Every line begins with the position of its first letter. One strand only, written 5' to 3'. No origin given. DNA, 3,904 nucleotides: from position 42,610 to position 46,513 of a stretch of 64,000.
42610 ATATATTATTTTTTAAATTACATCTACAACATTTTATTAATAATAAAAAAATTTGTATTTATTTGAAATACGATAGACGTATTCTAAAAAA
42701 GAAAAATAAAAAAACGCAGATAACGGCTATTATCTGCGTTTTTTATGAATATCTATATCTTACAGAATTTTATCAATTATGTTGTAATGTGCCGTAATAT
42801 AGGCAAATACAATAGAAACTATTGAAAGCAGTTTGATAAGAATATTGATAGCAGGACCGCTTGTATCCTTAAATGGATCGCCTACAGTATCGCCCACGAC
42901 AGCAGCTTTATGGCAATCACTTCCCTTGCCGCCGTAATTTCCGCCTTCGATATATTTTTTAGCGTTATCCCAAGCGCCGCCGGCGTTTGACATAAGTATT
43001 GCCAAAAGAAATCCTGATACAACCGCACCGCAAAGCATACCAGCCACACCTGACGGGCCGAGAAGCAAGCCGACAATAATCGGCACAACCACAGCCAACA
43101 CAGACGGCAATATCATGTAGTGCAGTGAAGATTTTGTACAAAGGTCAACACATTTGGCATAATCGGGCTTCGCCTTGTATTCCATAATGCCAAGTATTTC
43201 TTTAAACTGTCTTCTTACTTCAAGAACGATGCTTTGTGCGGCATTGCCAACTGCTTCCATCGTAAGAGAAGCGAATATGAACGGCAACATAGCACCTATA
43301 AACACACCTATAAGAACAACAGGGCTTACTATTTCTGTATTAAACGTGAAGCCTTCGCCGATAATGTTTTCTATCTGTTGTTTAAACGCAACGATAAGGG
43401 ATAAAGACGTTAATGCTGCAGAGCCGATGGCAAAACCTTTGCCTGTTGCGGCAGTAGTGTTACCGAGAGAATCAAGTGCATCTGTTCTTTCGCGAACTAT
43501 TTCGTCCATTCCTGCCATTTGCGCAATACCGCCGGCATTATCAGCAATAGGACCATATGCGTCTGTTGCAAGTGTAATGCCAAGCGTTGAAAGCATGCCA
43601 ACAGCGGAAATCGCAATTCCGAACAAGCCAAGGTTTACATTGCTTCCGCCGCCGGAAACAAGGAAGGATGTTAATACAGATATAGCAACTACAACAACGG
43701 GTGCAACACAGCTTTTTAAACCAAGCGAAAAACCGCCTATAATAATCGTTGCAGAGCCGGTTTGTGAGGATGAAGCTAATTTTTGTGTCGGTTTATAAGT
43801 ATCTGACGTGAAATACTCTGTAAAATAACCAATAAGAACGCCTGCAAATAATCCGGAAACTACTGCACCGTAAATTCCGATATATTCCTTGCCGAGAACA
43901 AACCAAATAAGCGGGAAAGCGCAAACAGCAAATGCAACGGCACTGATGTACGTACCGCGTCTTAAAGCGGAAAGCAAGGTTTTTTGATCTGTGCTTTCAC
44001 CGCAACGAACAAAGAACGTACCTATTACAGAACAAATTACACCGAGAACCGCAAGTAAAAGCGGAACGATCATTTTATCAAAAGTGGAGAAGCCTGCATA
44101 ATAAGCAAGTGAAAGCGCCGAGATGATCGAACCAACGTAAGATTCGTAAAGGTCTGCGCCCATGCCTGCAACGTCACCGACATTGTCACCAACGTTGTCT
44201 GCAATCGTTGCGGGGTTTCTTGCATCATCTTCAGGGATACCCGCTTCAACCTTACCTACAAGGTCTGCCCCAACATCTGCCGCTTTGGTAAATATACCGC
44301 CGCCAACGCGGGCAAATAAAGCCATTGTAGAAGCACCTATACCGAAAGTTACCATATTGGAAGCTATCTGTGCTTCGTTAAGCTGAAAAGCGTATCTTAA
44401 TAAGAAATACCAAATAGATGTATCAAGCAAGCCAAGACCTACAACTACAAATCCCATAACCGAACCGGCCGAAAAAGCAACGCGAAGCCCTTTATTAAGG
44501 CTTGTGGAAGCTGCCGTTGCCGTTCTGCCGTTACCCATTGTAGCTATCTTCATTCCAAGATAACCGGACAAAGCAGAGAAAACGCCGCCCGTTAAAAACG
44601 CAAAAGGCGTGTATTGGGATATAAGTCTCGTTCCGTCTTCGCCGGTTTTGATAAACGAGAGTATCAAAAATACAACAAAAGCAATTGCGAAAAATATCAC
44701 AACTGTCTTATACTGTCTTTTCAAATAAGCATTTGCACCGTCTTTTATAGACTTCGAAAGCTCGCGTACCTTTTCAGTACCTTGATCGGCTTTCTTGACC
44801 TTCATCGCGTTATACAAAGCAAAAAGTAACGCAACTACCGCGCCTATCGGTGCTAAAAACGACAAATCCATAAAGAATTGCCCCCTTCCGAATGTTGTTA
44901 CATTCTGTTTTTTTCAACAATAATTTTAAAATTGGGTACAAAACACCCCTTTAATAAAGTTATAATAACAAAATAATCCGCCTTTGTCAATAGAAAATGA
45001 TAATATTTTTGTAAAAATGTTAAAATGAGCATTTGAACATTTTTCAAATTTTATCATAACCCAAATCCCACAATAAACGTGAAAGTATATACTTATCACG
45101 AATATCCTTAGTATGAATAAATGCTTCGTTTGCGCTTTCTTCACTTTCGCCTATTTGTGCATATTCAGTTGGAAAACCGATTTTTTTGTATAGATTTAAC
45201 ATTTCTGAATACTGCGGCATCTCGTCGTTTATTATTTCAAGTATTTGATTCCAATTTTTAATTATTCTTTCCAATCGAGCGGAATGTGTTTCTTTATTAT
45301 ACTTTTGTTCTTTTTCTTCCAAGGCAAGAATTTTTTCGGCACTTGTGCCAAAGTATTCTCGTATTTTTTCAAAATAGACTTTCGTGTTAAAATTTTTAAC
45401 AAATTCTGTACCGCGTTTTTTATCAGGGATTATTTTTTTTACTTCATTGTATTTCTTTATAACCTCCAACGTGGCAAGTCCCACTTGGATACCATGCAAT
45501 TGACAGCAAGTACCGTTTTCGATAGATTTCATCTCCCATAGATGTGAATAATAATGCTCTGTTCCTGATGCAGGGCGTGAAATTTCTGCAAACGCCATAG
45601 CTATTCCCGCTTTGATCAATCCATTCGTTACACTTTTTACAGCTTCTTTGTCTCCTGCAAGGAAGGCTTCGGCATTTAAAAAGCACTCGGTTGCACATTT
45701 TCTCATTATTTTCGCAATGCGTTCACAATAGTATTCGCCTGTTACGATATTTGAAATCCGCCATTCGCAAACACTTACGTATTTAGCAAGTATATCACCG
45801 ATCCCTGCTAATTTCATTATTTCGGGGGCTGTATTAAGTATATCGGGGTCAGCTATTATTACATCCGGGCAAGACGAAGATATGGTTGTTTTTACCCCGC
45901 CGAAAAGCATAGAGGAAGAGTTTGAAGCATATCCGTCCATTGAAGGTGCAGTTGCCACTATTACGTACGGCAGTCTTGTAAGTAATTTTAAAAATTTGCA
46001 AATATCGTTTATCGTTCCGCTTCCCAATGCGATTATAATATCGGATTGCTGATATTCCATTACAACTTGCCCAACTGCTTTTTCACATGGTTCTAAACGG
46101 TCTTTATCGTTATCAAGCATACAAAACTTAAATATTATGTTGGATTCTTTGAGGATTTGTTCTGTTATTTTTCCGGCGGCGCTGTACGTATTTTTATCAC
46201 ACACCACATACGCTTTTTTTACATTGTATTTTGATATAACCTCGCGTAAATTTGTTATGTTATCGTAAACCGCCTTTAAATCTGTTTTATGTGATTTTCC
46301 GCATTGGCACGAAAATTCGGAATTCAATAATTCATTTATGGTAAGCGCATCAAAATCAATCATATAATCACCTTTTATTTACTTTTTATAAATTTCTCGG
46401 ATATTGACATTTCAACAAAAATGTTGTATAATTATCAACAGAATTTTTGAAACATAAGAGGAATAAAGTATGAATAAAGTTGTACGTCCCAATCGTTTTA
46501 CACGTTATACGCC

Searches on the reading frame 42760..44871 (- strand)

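Call 10: search_protein_families(library=pfam, proteins=[window:42760-44871:-], max_evalue=0.001)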
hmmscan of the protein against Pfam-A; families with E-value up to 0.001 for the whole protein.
window:42760-44871:- (703 aa): 1 family
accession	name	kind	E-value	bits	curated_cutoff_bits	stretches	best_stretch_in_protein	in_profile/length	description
PF03030.21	H_PPase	-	1.4e-266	886.7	29.7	1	12-689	1-645/645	Inorganic H+ pyrophosphatase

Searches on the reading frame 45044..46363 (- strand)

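Call 11: search_protein_families(library=pfam, proteins=[window:45044-46363:-], max_evalue=0.001)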
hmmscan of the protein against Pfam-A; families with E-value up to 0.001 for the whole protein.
window:45044-46363:- (439 aa): 2 families
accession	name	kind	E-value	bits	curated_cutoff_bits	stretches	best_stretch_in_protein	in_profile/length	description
PF13685.12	Fe-ADH_2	-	1.1e-28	100.5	28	1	34-180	5-149/149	Iron-containing alcohol dehydrogenase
PF00465.25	Fe-ADH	-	9.4e-13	48.5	31.3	1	35-173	10-168/168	Iron-containing alcohol dehydrogenase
